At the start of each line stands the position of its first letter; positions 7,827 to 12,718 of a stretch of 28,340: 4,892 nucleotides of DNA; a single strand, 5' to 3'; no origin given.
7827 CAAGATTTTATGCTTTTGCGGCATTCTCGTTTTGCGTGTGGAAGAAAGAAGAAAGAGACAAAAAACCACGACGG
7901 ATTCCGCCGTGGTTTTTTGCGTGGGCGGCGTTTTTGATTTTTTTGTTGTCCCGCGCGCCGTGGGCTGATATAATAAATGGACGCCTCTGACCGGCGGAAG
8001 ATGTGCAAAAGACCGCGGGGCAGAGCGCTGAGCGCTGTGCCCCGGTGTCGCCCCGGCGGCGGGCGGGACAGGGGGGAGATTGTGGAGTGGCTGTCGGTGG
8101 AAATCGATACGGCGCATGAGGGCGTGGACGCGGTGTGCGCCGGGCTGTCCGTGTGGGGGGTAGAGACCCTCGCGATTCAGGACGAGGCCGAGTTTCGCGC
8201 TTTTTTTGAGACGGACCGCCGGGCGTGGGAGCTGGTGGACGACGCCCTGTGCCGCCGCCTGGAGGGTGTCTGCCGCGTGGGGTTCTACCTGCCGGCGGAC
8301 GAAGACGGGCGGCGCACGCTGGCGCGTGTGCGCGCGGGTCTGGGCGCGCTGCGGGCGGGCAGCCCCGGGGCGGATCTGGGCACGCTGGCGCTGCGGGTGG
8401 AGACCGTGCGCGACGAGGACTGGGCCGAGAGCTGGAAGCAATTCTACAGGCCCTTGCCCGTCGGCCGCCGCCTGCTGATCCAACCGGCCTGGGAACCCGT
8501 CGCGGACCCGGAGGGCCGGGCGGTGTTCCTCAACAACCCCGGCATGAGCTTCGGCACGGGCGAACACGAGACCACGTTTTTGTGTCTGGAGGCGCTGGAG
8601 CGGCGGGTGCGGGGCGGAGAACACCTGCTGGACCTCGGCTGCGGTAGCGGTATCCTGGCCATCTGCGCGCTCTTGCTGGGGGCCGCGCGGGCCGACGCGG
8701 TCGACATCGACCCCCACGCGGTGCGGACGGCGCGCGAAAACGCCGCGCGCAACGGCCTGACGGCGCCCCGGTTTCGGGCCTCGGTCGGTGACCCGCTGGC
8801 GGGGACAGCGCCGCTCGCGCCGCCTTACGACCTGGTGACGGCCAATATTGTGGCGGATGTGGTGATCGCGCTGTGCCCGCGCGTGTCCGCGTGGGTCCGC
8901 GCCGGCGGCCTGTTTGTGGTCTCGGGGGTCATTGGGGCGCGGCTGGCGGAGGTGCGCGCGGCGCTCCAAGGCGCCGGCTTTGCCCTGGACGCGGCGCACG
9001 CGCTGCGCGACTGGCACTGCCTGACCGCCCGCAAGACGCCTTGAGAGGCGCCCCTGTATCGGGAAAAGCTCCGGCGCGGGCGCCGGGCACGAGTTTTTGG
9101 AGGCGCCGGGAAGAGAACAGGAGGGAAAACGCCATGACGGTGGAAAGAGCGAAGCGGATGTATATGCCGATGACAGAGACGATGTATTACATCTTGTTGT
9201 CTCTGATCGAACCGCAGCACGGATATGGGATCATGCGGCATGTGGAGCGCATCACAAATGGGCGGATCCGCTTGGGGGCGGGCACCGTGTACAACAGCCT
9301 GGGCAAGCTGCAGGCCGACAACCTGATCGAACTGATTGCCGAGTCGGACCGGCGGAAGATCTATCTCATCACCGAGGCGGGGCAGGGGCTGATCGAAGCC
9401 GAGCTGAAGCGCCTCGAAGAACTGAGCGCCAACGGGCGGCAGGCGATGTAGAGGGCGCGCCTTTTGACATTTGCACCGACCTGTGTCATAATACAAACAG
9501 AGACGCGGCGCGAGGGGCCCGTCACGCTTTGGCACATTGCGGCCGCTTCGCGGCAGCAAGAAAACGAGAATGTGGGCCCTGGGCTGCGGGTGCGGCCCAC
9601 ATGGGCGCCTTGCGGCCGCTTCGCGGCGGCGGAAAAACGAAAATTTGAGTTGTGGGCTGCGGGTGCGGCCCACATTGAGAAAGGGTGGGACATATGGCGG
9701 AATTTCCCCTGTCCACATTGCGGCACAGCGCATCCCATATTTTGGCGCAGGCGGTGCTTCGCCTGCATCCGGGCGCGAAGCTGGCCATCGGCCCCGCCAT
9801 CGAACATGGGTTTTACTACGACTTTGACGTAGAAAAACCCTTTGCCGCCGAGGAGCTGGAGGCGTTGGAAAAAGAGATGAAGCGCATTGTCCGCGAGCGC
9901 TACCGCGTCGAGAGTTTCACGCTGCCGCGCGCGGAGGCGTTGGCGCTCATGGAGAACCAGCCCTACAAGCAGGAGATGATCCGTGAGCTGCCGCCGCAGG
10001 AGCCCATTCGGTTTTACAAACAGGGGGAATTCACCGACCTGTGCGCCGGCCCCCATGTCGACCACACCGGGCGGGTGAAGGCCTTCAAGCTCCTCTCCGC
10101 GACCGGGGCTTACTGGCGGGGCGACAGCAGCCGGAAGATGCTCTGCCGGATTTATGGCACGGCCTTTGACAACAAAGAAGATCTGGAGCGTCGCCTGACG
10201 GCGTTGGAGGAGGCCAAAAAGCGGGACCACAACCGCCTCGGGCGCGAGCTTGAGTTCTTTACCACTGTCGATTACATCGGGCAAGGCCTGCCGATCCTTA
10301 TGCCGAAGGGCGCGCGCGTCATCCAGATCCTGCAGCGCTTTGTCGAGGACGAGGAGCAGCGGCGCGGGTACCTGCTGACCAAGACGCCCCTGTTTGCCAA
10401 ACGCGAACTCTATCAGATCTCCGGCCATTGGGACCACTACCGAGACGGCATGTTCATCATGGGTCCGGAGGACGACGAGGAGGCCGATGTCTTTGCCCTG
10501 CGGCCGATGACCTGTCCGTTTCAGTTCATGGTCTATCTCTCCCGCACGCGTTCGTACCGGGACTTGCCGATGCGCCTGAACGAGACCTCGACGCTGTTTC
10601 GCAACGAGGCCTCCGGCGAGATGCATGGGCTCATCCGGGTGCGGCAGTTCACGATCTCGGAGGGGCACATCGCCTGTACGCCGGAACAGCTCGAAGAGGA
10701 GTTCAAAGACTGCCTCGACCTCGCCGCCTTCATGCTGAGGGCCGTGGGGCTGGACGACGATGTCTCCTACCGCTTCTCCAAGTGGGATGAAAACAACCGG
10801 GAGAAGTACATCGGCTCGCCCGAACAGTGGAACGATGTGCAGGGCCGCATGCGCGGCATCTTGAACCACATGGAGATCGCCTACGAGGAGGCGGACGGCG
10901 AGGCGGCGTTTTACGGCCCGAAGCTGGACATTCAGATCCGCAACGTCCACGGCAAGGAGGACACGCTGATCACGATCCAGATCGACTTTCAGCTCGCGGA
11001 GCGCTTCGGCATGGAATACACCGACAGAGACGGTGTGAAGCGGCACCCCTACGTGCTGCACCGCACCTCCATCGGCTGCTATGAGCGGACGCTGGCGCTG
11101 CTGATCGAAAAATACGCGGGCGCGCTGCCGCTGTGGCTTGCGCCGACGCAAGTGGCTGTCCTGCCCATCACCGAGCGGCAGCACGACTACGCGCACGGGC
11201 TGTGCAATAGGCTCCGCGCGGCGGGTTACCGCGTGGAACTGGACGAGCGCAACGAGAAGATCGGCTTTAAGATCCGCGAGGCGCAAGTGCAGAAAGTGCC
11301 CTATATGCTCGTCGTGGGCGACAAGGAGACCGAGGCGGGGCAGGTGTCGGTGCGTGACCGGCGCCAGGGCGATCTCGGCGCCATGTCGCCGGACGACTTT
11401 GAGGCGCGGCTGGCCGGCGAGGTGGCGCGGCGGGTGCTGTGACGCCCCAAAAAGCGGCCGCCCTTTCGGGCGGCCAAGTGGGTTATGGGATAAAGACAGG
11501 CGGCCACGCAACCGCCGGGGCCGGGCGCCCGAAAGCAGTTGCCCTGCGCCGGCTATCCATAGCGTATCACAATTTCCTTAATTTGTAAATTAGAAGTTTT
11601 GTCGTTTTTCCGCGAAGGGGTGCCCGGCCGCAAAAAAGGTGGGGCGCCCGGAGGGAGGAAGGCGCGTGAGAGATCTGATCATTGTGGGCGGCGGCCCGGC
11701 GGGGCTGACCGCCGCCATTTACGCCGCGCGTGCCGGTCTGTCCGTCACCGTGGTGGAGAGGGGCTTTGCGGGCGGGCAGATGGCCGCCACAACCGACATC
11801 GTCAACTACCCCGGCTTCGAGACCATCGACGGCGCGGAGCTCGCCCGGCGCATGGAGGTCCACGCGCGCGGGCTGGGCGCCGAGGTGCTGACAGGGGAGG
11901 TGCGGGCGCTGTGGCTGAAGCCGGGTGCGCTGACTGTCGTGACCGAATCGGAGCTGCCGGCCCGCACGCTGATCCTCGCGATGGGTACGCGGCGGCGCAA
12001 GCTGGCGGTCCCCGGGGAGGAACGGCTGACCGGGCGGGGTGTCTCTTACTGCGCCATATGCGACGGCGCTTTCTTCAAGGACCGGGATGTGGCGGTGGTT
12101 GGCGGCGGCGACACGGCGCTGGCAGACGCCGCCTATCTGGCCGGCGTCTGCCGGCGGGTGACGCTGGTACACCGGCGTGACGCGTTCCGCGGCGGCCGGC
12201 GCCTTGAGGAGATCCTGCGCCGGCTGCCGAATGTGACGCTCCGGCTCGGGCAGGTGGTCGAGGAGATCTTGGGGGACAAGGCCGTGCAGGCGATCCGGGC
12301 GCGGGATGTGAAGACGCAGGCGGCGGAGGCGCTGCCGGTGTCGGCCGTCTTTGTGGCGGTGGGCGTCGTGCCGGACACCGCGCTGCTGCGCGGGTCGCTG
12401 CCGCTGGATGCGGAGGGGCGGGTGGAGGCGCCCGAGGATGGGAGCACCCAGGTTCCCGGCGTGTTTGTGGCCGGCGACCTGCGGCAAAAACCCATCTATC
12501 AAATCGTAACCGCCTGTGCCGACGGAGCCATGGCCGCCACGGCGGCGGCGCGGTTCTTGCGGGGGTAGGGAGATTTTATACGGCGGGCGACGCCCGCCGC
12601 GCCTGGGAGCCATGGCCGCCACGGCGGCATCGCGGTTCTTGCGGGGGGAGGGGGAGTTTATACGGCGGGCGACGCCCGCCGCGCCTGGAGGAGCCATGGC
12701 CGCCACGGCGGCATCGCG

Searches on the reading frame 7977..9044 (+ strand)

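Call 17: search_protein_families(library=pfam, proteins=[window:7977-9044:+], max_evalue=0.001)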
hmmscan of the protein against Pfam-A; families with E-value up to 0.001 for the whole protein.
window:7977-9044:+ (355 aa): 9 families
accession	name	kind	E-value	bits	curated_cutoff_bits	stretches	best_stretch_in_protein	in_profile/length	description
PF06325.19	PrmA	-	2e-71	241.4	22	1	37-353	1-295/296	Ribosomal protein L11 methyltransferase (PrmA)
PF05175.20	MTS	-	7.7e-09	35.8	23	1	198-267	18-86/170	Methyltransferase small domain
PF03602.21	Cons_hypoth95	-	1.2e-08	35.3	24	1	212-263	40-91/182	Conserved hypothetical protein 95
PF13847.12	Methyltransf_31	-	2.2e-08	34.4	27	1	213-293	3-84/145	Methyltransferase domain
PF13649.12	Methyltransf_25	-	2.7e-08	34.8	27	1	218-290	2-71/97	Methyltransferase domain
PF08242.18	Methyltransf_12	-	1.1e-07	33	30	1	218-296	1-78/98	Methyltransferase domain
PF01135.25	PCMT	-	1.7e-05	25.1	20.3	1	202-294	64-153/210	Protein-L-isoaspartate(D-aspartate) O-methyltransferase (PCMT)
PF08241.18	Methyltransf_11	-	2.2e-05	25.4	21.2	1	218-296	1-73/95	Methyltransferase domain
PF13489.12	Methyltransf_23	-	6.7e-05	23.1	27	1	212-346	21-132/164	Methyltransferase domain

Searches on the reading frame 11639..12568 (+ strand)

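Call 17: search_protein_families(library=pfam, proteins=[window:11639-12568:+], max_evalue=0.001)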
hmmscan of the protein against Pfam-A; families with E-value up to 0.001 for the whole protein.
window:11639-12568:+ (309 aa): 11 families
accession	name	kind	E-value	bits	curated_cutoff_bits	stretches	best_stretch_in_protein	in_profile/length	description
PF07992.20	Pyr_redox_2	-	2e-46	159.1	26.1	1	12-296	2-291/291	Pyridine nucleotide-disulphide oxidoreductase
PF13738.12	Pyr_redox_3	-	2.1e-21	76.9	30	2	103-279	120-305/305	Pyridine nucleotide-disulphide oxidoreductase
PF00070.33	Pyr_redox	-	1.5e-16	61.1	22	2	151-222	2-80/82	Pyridine nucleotide-disulphide oxidoreductase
PF01266.30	DAO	-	1.8e-11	44.6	27.9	1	12-54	1-45/353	FAD dependent oxidoreductase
PF12831.13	FAD_oxidored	-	2.6e-10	40.6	27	1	12-51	1-41/416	FAD dependent oxidoreductase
PF00890.30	FAD_binding_2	-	1.6e-09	37.9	20.4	1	12-50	1-40/414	FAD binding domain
PF01946.23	Thi4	-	3.4e-09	36.7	26.2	1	11-46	18-54/235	Thi4 family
PF13450.12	NAD_binding_8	-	1.4e-08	35.3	21.9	1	15-53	1-40/68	NAD(P)-binding Rossmann-like domain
PF01494.25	FAD_binding_3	-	2e-06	27.8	22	1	13-76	4-66/349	FAD binding domain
PF03486.20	HI0933_like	-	2.3e-05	24.4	50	1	12-43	2-33/244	HI0933-like protein Rossmann domain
PF01134.28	GIDA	-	0.00015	21.4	22.1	1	12-66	1-47/391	Glucose inhibited division protein A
